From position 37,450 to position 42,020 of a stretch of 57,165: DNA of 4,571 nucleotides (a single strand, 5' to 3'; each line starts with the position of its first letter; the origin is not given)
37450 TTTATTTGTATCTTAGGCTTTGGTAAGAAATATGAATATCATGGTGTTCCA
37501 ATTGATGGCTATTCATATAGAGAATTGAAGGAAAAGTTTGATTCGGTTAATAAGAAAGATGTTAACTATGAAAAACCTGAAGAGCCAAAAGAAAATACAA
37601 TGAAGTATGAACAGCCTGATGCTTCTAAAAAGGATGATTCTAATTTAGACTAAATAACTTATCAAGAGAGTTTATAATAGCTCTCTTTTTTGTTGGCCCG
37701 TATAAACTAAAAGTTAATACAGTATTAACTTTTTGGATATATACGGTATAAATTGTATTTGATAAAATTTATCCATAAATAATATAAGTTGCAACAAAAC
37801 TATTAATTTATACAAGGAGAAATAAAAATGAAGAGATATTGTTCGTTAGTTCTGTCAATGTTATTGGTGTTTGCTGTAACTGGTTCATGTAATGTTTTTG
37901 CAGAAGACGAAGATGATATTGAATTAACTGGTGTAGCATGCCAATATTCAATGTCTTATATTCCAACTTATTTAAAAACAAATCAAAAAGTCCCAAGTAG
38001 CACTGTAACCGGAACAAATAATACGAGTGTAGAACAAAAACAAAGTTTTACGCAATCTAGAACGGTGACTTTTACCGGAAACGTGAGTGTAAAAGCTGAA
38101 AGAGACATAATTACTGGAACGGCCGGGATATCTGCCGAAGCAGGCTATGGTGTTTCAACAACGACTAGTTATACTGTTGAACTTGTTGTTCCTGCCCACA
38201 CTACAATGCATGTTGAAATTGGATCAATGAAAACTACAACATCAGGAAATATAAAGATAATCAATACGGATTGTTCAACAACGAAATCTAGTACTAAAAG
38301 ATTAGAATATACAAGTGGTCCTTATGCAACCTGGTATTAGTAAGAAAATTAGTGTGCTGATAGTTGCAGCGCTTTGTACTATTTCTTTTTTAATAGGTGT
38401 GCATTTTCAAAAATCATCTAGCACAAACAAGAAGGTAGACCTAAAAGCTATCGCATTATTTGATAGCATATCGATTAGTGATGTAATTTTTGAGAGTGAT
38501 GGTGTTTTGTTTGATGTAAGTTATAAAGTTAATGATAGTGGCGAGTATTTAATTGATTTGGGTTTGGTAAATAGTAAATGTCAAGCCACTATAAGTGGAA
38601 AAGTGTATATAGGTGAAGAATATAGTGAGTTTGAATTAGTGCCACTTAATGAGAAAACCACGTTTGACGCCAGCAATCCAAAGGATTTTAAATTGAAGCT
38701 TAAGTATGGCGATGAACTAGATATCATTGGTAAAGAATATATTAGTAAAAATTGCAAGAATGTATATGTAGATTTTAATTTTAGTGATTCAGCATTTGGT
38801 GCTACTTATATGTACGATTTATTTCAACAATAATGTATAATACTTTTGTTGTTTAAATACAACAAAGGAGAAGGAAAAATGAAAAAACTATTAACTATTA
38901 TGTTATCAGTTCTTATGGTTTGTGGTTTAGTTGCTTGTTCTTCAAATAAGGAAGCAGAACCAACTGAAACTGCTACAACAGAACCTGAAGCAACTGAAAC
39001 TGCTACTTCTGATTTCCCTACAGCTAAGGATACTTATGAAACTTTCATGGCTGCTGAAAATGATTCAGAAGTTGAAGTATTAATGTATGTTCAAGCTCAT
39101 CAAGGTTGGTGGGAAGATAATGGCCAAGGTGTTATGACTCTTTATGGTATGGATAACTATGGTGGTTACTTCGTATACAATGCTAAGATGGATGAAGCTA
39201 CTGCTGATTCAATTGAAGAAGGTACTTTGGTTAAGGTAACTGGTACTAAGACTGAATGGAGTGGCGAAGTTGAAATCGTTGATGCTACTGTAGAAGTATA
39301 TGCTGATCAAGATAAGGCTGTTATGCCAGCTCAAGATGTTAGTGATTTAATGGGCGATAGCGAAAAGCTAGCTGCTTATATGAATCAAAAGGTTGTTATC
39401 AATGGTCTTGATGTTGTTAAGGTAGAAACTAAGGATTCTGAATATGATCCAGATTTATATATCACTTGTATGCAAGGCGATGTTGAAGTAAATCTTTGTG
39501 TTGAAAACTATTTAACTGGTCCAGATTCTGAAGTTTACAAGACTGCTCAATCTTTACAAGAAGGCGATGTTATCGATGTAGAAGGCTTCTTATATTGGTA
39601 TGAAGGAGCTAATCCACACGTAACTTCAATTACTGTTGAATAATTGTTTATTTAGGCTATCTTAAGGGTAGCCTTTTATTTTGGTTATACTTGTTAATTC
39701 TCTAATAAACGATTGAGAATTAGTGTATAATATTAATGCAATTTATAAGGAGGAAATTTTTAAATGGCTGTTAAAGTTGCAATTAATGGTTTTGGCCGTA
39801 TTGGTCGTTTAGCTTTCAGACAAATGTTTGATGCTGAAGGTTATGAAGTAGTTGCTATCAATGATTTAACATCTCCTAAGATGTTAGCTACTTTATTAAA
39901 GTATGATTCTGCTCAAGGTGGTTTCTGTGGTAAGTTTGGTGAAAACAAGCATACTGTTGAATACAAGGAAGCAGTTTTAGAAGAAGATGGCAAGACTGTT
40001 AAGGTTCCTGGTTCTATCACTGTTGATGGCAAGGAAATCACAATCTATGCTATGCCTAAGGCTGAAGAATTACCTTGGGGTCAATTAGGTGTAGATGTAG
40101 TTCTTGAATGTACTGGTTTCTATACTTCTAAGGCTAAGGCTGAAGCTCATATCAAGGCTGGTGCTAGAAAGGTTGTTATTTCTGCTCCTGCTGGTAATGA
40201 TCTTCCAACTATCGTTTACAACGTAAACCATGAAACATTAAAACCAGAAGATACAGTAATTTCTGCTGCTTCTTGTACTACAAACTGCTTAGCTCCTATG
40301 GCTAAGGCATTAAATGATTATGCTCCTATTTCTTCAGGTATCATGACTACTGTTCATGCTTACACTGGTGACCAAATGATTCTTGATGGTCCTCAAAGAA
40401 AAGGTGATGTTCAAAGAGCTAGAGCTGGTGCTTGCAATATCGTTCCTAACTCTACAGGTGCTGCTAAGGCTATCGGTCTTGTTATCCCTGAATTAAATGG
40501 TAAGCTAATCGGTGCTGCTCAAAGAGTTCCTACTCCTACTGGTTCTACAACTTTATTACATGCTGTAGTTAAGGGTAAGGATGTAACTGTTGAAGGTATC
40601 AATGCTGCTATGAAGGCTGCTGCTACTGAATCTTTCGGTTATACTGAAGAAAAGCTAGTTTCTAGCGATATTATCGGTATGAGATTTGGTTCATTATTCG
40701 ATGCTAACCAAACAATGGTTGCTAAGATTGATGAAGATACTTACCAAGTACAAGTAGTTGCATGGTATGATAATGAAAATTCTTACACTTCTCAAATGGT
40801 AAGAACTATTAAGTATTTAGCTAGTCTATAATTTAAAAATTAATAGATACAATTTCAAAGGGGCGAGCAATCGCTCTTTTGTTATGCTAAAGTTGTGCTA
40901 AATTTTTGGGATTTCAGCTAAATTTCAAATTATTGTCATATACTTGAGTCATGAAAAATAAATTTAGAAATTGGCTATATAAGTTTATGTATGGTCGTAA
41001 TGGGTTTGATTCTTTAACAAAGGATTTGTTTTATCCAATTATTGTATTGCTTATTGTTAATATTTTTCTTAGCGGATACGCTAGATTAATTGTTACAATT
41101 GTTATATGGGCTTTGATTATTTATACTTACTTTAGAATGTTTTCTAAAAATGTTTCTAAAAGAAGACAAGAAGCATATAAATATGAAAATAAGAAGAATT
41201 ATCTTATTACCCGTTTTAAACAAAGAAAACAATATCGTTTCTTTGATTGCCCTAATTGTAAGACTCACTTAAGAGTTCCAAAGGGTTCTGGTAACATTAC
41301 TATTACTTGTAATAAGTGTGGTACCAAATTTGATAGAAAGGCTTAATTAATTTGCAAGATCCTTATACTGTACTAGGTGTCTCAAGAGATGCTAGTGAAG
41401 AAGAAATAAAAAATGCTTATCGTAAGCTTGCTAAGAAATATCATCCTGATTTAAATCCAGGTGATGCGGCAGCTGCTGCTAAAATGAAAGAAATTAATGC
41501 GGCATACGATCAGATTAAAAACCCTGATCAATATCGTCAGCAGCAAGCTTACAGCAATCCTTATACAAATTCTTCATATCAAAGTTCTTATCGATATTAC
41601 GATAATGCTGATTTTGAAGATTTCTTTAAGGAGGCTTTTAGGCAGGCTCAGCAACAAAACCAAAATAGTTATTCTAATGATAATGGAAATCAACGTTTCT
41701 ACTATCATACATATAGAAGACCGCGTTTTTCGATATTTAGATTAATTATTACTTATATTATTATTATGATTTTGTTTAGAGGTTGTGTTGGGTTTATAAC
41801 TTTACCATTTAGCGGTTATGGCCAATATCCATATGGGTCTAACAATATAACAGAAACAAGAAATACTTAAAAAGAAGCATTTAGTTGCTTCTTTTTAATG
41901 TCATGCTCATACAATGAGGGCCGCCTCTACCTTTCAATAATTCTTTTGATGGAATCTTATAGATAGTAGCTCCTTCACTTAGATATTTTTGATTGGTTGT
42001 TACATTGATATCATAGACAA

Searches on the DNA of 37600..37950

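Call 45: search_rna_families(source=window, start=37600, end=37950, threshold=evalue, max_evalue=10)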
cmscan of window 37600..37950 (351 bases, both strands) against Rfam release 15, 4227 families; matches with E-value up to 10: 4.
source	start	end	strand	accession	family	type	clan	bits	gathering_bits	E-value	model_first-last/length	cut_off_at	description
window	37610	37743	+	RF01774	rpsL_ricks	Cis-reg; leader;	-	27.8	60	0.3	1-131/131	no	Rickettsia rpsL leader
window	37800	37830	+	RF02980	freshwater-2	Cis-reg;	-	15.9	49.9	4.7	1-84/84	no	freshwater-2 RNA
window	37651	37701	-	RF00249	mir-46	Gene; miRNA;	-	14.5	44.7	4.2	1-85/85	no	mir-46/mir-47/mir-281 microRNA precursor family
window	37709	37733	+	RF02340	DENV_SLA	Cis-reg;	CL00129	14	50.5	8.9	1-72/72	no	Dengue virus SLA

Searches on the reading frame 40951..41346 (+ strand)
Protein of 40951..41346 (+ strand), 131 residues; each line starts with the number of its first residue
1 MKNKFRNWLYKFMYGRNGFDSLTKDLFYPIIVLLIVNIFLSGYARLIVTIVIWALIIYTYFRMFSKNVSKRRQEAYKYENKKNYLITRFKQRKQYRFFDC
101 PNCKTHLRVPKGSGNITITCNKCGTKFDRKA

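Call 80: search_protein_families(library=pfam, proteins=[window:40951-41346:+], max_evalue=0.01)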
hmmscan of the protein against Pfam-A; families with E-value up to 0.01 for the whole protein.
window:40951-41346:+ (131 aa): 4 families
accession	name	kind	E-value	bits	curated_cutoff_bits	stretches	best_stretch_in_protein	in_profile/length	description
PF13248.11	Zn_ribbon_3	-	0.0012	18.6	27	0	99-107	4-12/26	zinc-ribbon domain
PF13717.11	Zn_ribbon_4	-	0.0028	18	30.3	1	99-127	4-35/36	zinc-ribbon domain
PF01485.27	IBR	-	0.0034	17.9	24.3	1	84-127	6-51/65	IBR domain, a half RING-finger domain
PF08271.17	Zn_Ribbon_TF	-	0.0084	16.1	29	0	100-127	3-29/43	TFIIB zinc-binding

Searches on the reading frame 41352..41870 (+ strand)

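Call 80: search_protein_families(library=pfam, proteins=[window:41352-41870:+], max_evalue=0.01)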
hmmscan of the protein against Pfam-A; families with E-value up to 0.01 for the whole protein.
window:41352-41870:+ (172 aa): 1 family
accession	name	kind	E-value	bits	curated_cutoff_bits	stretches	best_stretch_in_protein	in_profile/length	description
PF00226.36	DnaJ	-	2.2e-21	76.2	27.8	1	3-60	1-58/63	DnaJ domain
